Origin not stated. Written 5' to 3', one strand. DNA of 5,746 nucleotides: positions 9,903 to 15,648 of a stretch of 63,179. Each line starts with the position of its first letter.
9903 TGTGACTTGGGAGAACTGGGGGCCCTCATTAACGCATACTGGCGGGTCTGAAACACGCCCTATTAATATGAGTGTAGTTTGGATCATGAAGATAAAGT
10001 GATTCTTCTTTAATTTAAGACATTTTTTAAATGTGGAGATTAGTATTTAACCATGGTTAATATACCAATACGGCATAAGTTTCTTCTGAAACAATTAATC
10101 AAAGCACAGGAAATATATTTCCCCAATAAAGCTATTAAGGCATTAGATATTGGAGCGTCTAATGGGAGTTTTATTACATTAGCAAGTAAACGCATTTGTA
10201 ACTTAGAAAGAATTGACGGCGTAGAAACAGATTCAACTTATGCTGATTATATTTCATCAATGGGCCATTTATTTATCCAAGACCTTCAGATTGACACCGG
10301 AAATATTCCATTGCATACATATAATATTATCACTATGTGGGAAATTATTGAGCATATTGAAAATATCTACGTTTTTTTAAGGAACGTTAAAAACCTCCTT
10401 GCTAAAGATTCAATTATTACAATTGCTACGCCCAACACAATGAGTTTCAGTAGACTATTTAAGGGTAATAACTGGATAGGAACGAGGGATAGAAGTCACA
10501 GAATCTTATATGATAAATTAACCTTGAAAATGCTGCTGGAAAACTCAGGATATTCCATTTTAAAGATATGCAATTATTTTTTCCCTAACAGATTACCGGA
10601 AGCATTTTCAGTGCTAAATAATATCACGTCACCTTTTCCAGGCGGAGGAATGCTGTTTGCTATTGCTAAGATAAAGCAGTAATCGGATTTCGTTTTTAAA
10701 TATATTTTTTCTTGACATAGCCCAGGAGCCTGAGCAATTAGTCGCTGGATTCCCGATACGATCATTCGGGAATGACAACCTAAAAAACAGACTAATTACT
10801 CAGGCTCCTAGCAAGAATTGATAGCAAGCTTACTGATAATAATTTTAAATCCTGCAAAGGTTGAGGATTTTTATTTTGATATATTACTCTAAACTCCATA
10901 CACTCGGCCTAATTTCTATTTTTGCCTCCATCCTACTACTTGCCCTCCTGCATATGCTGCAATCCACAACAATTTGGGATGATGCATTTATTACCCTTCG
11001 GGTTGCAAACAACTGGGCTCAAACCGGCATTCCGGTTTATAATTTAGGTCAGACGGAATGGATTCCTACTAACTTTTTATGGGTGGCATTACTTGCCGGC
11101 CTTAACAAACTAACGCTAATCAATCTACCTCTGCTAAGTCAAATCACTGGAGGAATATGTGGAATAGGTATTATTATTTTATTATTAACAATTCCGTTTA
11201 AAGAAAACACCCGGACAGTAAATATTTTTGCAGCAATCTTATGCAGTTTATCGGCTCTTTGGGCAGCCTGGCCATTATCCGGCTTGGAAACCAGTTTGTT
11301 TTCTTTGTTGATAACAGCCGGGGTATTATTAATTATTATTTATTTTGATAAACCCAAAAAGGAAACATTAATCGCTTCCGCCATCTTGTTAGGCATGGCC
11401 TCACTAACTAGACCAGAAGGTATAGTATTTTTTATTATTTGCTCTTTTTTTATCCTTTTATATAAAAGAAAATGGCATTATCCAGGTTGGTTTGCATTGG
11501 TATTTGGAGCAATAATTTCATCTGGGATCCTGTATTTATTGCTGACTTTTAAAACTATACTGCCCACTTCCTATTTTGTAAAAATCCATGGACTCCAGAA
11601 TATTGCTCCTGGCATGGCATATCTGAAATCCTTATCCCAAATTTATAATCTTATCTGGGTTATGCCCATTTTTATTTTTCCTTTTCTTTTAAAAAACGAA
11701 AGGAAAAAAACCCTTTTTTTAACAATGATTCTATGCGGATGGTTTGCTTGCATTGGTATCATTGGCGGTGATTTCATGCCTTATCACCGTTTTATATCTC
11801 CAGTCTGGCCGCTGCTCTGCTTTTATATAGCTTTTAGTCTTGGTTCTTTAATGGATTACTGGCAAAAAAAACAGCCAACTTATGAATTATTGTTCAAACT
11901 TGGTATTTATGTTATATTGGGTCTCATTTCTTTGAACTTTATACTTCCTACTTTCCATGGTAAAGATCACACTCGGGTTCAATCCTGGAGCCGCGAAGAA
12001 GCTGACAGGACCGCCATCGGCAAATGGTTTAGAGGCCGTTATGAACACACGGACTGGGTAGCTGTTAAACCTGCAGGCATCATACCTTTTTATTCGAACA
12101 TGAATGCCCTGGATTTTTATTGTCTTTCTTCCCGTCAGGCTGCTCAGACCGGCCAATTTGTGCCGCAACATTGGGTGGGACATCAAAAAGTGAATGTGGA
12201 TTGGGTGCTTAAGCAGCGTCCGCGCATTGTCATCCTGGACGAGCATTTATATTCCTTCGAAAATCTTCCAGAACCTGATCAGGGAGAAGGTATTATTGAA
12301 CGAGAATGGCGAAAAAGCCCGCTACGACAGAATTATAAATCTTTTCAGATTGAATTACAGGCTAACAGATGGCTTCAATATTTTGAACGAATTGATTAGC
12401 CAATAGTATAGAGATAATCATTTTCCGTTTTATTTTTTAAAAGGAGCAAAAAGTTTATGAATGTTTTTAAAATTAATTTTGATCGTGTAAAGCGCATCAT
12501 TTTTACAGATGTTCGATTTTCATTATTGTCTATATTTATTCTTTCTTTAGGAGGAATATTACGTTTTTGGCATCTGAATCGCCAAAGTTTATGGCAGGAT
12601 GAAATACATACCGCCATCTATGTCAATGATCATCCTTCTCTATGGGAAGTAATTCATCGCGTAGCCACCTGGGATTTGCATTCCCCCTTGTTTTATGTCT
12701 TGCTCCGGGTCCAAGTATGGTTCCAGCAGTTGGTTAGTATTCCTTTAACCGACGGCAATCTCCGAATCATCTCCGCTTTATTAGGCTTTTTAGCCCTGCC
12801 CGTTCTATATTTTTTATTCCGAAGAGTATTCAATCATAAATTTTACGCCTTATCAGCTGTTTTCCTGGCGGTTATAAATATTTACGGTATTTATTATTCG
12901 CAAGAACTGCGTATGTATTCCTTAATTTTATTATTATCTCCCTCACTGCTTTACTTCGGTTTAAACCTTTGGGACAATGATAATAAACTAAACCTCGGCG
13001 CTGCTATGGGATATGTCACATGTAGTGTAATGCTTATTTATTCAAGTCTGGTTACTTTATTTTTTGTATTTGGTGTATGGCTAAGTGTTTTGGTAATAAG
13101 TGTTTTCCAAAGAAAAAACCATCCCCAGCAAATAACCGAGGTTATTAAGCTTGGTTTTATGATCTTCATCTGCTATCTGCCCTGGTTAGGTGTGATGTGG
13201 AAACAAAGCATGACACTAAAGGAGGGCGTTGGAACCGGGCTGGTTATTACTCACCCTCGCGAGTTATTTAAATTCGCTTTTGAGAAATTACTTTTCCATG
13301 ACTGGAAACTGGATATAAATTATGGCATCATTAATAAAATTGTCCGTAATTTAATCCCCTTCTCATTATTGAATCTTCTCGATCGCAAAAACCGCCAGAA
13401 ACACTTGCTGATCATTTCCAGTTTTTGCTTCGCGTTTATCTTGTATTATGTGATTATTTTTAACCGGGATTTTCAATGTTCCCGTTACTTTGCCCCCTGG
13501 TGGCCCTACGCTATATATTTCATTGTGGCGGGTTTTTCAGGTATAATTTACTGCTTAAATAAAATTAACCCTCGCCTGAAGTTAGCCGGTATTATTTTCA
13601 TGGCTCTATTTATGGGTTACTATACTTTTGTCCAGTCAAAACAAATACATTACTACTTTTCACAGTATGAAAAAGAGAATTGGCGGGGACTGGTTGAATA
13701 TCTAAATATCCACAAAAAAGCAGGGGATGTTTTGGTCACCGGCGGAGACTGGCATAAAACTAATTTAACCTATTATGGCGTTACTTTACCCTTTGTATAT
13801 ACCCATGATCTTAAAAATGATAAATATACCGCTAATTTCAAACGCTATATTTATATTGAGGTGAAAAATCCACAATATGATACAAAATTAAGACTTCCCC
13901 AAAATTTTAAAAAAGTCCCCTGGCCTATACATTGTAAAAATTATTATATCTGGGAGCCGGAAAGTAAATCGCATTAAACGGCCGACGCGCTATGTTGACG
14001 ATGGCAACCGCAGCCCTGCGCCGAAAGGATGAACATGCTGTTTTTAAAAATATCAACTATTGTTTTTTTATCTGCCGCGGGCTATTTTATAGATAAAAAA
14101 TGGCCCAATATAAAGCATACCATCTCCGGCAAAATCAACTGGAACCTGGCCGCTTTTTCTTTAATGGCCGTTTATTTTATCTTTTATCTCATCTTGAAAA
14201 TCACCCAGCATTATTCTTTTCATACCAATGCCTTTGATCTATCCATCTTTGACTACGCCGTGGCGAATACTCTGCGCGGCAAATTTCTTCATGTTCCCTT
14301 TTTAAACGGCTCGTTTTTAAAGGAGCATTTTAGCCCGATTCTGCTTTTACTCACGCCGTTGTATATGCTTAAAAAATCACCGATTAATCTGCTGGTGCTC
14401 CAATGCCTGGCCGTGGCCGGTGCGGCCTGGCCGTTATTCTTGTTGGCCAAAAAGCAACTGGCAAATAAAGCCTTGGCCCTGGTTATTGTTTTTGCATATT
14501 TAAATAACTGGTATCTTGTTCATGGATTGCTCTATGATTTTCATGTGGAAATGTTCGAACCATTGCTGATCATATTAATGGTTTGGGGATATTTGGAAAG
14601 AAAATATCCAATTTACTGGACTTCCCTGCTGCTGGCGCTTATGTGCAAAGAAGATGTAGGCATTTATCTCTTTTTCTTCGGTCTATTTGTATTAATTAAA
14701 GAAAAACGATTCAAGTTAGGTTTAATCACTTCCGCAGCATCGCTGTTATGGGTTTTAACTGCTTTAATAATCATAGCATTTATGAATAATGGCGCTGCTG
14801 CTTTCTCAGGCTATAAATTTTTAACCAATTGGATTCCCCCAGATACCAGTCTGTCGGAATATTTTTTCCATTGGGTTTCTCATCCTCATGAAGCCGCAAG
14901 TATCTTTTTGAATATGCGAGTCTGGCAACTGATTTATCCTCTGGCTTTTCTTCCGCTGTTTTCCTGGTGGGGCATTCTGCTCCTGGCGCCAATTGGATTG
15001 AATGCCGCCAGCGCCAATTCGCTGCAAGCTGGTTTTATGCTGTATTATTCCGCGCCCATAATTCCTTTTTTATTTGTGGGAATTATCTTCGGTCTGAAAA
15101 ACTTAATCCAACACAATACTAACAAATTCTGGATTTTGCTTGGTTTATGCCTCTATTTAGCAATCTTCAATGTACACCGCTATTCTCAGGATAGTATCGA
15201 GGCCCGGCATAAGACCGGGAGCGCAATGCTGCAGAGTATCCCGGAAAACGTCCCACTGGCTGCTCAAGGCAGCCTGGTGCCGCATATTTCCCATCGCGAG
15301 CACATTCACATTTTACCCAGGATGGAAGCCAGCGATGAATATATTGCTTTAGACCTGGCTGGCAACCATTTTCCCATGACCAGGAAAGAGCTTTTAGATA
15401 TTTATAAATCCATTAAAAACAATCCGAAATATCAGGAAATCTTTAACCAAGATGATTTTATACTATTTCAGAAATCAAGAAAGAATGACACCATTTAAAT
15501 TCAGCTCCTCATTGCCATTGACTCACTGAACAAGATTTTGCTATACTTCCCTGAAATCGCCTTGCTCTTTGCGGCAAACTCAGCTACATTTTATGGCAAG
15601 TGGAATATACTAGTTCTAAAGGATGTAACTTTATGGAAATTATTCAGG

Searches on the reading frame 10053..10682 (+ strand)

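Call 11: search_protein_families(library=pfam, proteins=[window:10053-10682:+], max_evalue=0.001)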
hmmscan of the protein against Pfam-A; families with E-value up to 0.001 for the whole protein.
window:10053-10682:+ (209 aa): 2 families
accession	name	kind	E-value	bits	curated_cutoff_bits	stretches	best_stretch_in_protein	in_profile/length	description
PF13489.12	Methyltransf_23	-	2.6e-14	53.7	27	1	24-171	20-163/164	Methyltransferase domain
PF08242.18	Methyltransf_12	-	0.00018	22.6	30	1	31-119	1-95/98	Methyltransferase domain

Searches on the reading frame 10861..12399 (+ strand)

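Call 11: search_protein_families(library=pfam, proteins=[window:10861-12399:+], max_evalue=0.001)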
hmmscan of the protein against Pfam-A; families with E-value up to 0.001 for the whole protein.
window:10861-12399:+ (512 aa): 1 family
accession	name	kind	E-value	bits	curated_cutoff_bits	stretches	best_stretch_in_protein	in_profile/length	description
PF03901.23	Glyco_transf_22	-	0.00054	19.7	23.8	0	114-368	105-368/414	Alg9-like mannosyltransferase family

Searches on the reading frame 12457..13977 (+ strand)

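Call 11: search_protein_families(library=pfam, proteins=[window:12457-13977:+], max_evalue=0.001)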
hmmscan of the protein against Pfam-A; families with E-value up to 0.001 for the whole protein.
window:12457-13977:+ (506 aa): 1 family
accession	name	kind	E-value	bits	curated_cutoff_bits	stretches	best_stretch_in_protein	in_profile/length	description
PF13231.12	PMT_2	-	0.00061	20.5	26.1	1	99-243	21-160/160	Dolichyl-phosphate-mannose-protein mannosyltransferase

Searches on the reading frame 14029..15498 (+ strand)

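Call 11: search_protein_families(library=pfam, proteins=[window:14029-15498:+], max_evalue=0.001)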
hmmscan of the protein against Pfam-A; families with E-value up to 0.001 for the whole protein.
window:14029-15498:+ (489 aa): 1 family
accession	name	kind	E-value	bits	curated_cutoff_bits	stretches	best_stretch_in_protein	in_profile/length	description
PF09852.15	DUF2079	-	4.5e-55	188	28.2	1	61-449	2-426/459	Predicted membrane protein (DUF2079)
